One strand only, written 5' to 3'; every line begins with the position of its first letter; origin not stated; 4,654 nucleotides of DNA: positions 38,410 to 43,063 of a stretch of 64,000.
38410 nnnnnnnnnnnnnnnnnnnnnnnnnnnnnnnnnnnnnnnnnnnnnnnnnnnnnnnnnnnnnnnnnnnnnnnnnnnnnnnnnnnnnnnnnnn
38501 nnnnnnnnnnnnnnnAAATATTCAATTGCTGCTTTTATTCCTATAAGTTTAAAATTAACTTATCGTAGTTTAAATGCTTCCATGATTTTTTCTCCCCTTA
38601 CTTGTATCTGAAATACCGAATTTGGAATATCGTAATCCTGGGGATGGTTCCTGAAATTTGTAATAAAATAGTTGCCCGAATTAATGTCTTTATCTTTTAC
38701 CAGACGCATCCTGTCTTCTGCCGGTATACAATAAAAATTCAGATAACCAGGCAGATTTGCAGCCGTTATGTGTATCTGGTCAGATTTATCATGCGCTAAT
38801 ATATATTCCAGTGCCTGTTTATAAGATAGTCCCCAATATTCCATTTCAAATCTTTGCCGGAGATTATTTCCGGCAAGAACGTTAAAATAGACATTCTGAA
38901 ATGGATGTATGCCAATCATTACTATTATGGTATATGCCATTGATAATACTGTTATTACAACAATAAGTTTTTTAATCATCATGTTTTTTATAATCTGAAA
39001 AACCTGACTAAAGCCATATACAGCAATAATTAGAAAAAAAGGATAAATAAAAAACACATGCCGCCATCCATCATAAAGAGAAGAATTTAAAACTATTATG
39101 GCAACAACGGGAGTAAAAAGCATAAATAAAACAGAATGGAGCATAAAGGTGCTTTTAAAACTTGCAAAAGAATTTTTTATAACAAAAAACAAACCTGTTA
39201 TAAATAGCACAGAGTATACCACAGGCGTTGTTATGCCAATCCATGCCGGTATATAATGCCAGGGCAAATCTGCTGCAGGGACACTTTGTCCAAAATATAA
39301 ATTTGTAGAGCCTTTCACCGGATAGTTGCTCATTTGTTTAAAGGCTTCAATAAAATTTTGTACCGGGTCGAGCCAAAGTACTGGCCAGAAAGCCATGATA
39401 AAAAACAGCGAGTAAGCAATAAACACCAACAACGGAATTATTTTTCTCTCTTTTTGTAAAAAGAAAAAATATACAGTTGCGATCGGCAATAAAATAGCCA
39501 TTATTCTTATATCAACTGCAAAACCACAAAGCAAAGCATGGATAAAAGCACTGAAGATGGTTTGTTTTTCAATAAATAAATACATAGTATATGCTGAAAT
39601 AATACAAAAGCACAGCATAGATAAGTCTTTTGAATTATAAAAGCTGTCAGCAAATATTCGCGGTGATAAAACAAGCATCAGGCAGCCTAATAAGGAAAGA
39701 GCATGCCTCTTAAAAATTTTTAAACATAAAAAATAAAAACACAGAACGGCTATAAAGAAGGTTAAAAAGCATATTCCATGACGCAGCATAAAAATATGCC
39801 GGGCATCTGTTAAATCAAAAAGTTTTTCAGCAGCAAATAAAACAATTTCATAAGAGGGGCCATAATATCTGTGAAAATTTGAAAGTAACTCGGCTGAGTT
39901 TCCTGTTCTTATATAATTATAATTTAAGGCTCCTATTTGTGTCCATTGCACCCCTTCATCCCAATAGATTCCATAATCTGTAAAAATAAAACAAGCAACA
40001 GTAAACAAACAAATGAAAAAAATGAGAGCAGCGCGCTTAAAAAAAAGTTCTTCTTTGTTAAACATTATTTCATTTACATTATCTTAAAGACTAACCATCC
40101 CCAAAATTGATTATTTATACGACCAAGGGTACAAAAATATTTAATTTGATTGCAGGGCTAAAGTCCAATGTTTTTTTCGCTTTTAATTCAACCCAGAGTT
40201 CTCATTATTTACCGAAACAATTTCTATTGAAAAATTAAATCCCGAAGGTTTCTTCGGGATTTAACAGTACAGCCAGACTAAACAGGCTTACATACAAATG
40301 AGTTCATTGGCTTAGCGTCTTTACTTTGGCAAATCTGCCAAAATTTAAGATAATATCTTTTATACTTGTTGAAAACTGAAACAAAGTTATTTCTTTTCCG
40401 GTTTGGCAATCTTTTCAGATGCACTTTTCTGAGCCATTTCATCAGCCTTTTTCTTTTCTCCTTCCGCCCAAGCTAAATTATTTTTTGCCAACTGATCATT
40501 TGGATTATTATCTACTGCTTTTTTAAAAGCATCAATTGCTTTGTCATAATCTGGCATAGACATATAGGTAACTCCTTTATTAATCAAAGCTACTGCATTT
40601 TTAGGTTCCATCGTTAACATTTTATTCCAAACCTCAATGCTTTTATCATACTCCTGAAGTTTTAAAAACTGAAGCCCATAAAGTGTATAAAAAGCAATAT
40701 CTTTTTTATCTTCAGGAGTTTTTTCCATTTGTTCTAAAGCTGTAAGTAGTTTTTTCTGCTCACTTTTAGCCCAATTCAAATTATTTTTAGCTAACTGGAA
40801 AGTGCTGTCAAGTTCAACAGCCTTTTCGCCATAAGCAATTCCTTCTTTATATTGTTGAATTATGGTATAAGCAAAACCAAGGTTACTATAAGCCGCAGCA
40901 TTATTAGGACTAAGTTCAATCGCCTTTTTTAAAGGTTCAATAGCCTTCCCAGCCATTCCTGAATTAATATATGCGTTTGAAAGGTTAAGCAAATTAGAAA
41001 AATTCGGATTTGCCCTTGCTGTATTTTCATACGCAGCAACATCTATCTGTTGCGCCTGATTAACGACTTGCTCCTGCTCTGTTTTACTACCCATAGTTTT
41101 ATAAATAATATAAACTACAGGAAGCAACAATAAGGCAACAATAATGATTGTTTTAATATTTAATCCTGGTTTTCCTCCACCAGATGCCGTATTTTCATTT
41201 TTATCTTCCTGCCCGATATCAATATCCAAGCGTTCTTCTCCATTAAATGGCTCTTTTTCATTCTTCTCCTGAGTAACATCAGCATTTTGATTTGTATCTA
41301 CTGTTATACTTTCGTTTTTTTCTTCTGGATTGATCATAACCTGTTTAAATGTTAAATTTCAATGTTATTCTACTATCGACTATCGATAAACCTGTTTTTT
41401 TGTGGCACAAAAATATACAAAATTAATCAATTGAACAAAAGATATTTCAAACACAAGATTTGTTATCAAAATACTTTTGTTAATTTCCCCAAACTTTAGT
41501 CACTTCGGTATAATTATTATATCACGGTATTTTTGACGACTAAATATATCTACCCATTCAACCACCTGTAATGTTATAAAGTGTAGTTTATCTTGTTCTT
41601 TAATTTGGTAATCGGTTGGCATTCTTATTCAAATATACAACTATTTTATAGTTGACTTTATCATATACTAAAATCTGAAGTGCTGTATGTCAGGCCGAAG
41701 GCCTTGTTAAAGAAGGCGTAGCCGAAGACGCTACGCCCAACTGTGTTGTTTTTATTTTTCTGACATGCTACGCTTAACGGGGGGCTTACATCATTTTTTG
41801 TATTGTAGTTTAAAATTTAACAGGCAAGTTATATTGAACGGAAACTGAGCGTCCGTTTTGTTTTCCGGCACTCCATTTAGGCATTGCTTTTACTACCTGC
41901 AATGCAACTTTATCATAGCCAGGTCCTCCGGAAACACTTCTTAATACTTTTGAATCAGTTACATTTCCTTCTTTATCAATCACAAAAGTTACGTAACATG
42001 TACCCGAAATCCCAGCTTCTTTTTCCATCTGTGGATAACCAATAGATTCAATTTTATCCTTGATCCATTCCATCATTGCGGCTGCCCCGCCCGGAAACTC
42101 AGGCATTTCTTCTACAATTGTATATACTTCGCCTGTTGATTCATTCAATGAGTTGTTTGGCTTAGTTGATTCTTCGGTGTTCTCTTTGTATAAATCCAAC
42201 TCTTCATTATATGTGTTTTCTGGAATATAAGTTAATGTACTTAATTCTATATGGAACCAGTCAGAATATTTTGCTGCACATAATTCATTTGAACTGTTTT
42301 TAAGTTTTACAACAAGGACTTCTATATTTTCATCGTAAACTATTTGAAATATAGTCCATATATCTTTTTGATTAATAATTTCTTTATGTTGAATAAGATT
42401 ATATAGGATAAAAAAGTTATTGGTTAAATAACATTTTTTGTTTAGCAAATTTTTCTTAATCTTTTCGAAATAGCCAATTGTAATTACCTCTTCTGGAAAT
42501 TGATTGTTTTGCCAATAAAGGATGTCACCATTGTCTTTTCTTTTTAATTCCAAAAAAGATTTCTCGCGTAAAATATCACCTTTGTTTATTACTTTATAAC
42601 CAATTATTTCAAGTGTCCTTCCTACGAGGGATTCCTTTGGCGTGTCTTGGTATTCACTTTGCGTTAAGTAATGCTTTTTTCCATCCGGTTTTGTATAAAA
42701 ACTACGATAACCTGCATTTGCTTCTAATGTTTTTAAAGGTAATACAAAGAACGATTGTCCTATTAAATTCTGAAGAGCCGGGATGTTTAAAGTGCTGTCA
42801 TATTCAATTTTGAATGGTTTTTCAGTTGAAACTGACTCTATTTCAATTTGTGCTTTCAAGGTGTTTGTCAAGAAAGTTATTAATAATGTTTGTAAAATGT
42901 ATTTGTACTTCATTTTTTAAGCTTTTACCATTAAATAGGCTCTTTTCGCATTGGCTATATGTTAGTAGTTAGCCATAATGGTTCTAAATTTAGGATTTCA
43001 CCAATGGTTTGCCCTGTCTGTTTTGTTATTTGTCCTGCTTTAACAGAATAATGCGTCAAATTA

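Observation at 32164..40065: GTC-1 / M2 paralog pairs: one adjacent pair (38560..40065 + 37277..38515) and one pair split by about 9 kb (32164..33678 and 22218..23450)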

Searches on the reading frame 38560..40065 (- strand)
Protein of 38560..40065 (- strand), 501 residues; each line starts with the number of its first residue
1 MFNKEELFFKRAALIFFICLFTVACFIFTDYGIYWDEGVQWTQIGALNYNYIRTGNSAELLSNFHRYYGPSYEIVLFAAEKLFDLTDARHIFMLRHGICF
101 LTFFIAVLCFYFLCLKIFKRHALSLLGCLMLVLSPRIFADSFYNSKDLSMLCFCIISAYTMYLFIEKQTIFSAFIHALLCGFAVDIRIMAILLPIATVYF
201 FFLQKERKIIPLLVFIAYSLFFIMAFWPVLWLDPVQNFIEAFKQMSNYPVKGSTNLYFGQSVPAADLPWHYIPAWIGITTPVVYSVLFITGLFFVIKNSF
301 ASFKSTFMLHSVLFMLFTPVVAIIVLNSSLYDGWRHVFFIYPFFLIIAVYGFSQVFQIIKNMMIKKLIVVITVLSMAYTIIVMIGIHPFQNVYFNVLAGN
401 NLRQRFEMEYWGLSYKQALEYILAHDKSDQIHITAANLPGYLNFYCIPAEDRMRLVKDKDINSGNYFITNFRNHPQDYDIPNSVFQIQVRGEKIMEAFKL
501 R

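Call 7: search_protein_families(library=pfam, proteins=[window:38560-40065:-], max_evalue=0.1)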
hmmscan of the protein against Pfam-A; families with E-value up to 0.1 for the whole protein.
window:38560-40065:- (501 aa): 2 families
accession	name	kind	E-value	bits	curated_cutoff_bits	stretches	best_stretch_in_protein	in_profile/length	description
PF13231.12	PMT_2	-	2.2e-08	34.9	26.1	1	99-231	28-159/160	Dolichyl-phosphate-mannose-protein mannosyltransferase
PF03901.23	Glyco_transf_22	-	0.032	13.9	23.8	1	4-54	198-247/414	Alg9-like mannosyltransferase family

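Call 8: search_protein_families(library=ncbifam, proteins=[window:38560-40065:-], max_evalue=0.1)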
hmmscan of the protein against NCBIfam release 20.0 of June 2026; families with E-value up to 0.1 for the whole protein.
window:38560-40065:- (501 aa): 0 families

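Call 45: search_solved_structures(query=A2, max_evalue=1)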
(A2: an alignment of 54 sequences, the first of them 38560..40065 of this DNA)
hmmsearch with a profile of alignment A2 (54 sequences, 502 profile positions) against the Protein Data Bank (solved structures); distinct sequences matched with E-value up to 1: 0.

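Call 58: predict_structure(alignment_id=A2)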
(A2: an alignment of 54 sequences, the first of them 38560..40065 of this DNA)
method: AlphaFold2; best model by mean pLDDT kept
length: 501 residues; sequences in the alignment: 54
mean_pLDDT: 91.9   pTM: 0.93
mean pLDDT of the five models: 91.9, 91.8, 91.2, 90.9, 90.3
residues with pLDDT >= 90: 381; 70-90: 100; 50-70: 18; < 50: 2
segments of 3 or more residues with pLDDT < 50: none
pLDDT, mean of each block of 10 residues (from residue 1): 81 98 94 89 93 94 86 95 95 95 98 97 98 95 88 98 97 98 91 94 93 98 94 91 71 82 83 88 97 96 89 90 71 70 98 96 95 97 95 92 87 93 98 95 95 96 95 87 93 95 91
secondary structure, 60 per line:
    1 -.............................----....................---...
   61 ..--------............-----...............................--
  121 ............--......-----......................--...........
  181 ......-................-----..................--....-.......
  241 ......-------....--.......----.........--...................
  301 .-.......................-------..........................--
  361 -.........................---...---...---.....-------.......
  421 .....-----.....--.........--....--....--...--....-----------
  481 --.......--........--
elements in order: H2-30 H35-54 H58-62 H71-82 H88-118 H121-132 H135-140 H146-167 H170-186 H188-203 H209-226 H229-232 H234-246 E254-257 E260-263 H271-279 H282-301 H303-325 H333-358 H362-386 H402-405 H414-425 E431-435 H438-446 H449-452 E455-458 E466-469 E483-489 E492-499

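Call 62: fold_search(model_id=the predicted structure, library=pdb)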
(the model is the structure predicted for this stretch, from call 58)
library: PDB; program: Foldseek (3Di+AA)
matches with E <= 10: 151; with E <= 0.001: 24
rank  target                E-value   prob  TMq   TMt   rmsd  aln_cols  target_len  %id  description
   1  7oci_F                1.5e-06  1.00  0.51  0.41  11.1       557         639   11  Cryo-EM structure of yeast Ost6p containing oligosaccharyltransferase complex (released 2022-02-16)
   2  9s6t_A                3.4e-06  1.00  0.53  0.55   7.7       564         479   12  Ternary cryo-EM structure of chicken ALG12 with Dol25-PP-GlcNAc2Man7, Dol25-P-Man, and Fab (released 2026-03-18)
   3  8age_A                5.3e-06  1.00  0.49  0.40  10.6       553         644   12  Structure of yeast oligosaccharylransferase complex with acceptor peptide bound (released 2022-12-07)
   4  6ftg_5                9.5e-06  1.00  0.47  0.38  12.2       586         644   12  Subtomogram average of OST-containing ribosome-translocon complexes from canine rough microsomal membranes (released 2018-03-21)
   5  9n9j_I                1.0e-05  1.00  0.49  0.37  11.5       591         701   11  Structure of a GRP94 folding intermediate engaged with a CCDC134- and FKBP11-bound secretory translocon (released 2025-11-19)
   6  8b6l_I                1.5e-05  1.00  0.52  0.40   9.7       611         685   11  Subtomogram average of the human Sec61-TRAP-OSTA-translocon (released 2022-12-07)
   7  6s7o_A                1.5e-05  1.00  0.50  0.40  10.9       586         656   11  Cryo-EM structure of human oligosaccharyltransferase complex OST-A (released 2019-12-18)
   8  8agc_A                2.6e-05  1.00  0.52  0.39   9.8       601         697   11  Structure of yeast oligosaccharylransferase complex with lipid-linked oligosaccharide and non-acceptor peptide bound (released 2022-12-07)
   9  8pn9_A                2.6e-05  1.00  0.47  0.38  11.6       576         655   11  Structure of human oligosaccharyltransferase OST-A complex bound to NGI-1 (released 2024-05-08)
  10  3wak                  3.3e-05  1.00  0.48  0.30  10.6       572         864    9  Crystal structure of the Archaeoglobus fulgidus oligosaccharyltransferase (O29867_ARCFU) in the apo form (released 2013-10-30)
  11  6s7t_A                3.4e-05  1.00  0.53  0.39  10.5       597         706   10  Cryo-EM structure of human oligosaccharyltransferase complex OST-B (released 2019-12-18)
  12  6c26_A                4.3e-05  1.00  0.54  0.43  11.5       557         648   12  The Cryo-EM structure of a eukaryotic oligosaccharyl transferase complex (released 2018-01-31)
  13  3rce_A                5.6e-05  1.00  0.47  0.36  10.6       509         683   13  Bacterial oligosaccharyltransferase PglB (released 2011-06-15)
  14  3waj                  6.1e-05  1.00  0.42  0.29  13.8       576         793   11  Crystal structure of the Archaeoglobus fulgidus oligosaccharyltransferase (O29867_ARCFU) complex with Zn and sulfate (released 2013-10-30)
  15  6ezn_F                6.1e-05  1.00  0.46  0.37  13.0       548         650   14  Cryo-EM structure of the yeast oligosaccharyltransferase (OST) complex (released 2018-01-17)
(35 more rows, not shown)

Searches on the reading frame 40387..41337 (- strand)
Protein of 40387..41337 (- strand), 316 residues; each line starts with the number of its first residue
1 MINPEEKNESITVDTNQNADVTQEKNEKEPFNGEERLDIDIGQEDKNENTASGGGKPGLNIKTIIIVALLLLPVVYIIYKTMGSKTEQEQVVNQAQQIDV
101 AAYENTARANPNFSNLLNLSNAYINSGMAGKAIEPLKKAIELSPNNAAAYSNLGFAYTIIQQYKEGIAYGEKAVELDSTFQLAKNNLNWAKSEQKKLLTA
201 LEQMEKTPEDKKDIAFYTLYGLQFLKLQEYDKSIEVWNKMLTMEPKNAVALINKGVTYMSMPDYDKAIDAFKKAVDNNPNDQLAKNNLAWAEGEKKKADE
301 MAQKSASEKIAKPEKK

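Call 9: search_protein_families(library=pfam, proteins=[window:40387-41337:-], max_evalue=0.001)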
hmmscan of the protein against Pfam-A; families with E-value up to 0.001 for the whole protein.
window:40387-41337:- (316 aa): 17 families
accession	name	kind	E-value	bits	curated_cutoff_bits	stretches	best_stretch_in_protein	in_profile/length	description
PF00515.34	TPR_1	-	9e-23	79.5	27.8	1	248-281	1-34/34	Tetratricopeptide repeat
PF07719.23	TPR_2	-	8.3e-21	72.8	27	1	249-281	2-34/34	Tetratricopeptide repeat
PF13181.12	TPR_8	-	1.6e-18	65.6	25.7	1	250-281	3-34/34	Tetratricopeptide repeat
PF13414.12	TPR_11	-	1e-16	60.7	26.8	1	121-157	2-38/42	TPR repeat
PF13431.12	TPR_17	-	4.3e-16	58.2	24.4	1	137-166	3-32/34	Tetratricopeptide repeat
PF13428.12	TPR_14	-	5.4e-12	45.6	23.5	0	116-154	4-42/44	Tetratricopeptide repeat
PF14559.12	TPR_19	-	2.7e-10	40.9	25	1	227-286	4-63/68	Tetratricopeptide repeat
PF13424.12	TPR_12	-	3.4e-10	40.4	30.1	0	147-177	3-33/77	Tetratricopeptide repeat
PF13432.12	TPR_16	-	9e-10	39.3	32.7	1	224-281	7-64/65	Tetratricopeptide repeat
PF23914.1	TPR_CcmH_CycH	-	3.2e-09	37.3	42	0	242-307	44-107/158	Cytochrome c-type biogenesis protein H TPR domain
PF12895.13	ANAPC3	-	4e-08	33.9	27.2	0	110-169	20-78/82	Anaphase-promoting complex, cyclosome, subunit 3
PF13174.12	TPR_6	-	1.8e-06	28.6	26.3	0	250-280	2-32/33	Tetratricopeptide repeat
PF13374.12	TPR_10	-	1.3e-05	25.5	27.5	0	147-175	2-30/42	Tetratricopeptide repeat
PF25062.1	ARM_TT21_N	-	5.1e-05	23.6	40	1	132-268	81-222/222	Tetratricopeptide repeat protein 21 N-terminal ARM repeat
PF13371.12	TPR_9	-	5.3e-05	23.6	35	0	227-284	8-65/73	Tetratricopeptide repeat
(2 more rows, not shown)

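Call 66: search_protein_families(library=ncbifam, proteins=[window:40387-41337:-], max_evalue=0.00001)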
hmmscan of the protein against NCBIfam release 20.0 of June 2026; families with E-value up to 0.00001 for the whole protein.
window:40387-41337:- (316 aa): 14 families
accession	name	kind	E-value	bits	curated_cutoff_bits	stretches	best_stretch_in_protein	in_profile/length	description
TIGR02917.1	PEP_TPR_lipo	equivalog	1.2e-22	79.7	312.2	3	229-305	751-829/899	XrtA/PEP-CTERM system TPR-repeat protein PrsT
NF040959.1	MamA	equivalog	1.8e-21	76.5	200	2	191-300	50-157/204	magnetosome protein MamA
TIGR02521.1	type_IV_pilW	equivalog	5.6e-14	52.2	154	2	115-251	33-172/234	type IV pilus biogenesis/stability protein PilW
NF008391.2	PRK11189.1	equivalog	1.1e-12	48.1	250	1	215-293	100-178/297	lipoprotein NlpI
NF002725.1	PRK02603.1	equivalog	1.6e-09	38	143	1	210-307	31-132/173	photosystem I assembly protein Ycf3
NF033920.0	C39_PA2778_fam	equivalog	2e-09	37.2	150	1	187-305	132-246/255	PA2778 family cysteine peptidase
NF047481.1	lipo_LIC12587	subfamily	4.4e-09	36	200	1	86-249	31-201/213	LIC12587 family lipoprotein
NF033762.1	social_mot_Tgl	equivalog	6.4e-09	35.5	225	0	126-210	44-129/252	social motility TPR repeat lipoprotein Tgl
NF047558.1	TPR_END_plus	domain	8.7e-09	35.2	32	0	118-145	4-31/56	TPR end-of-group domain-containing protein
NF047507.1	TPR_BatC_Lepto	exception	8.9e-08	31.9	175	1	226-309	70-157/214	TPR repeat-containing protein BatC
NF052400.1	M48_BAM_BepA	equivalog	1.8e-07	30.3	570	0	196-306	322-433/483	beta-barrel assembly-enhancing protease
NF033758.1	gliding_GltE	equivalog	1.9e-07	30.4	225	0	225-301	267-343/411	adventurous gliding motility TPR repeat lipoprotein GltE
NF008520.0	PRK11447.1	equivalog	7.8e-07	27.3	858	0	103-180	260-336/1157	cellulose synthase complex outer membrane protein BcsC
TIGR04510.1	mod_pep_cyc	subfamily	5.7e-06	25.1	400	1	153-312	404-569/814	putative peptide modification system cyclase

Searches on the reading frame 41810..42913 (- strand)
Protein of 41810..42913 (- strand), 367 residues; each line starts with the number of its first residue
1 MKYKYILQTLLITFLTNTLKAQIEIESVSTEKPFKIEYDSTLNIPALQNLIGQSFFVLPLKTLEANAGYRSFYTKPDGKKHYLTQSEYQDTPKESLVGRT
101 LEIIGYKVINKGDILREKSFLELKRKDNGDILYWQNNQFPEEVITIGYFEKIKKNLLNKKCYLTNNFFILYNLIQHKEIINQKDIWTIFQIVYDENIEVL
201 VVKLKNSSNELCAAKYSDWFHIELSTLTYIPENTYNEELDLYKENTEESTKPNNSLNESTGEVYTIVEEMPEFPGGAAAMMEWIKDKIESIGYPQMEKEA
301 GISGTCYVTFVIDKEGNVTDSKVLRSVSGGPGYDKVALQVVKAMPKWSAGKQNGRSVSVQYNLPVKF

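Call 69: search_protein_families(library=pfam, proteins=[window:41810-42913:-], max_evalue=0.00001)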
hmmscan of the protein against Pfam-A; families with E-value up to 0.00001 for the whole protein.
window:41810-42913:- (367 aa): 1 family
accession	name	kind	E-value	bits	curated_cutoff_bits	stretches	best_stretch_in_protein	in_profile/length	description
PF03544.19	TonB_C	-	7.3e-16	58.8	24.6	1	293-367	5-77/79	Gram-negative bacterial TonB protein C-terminal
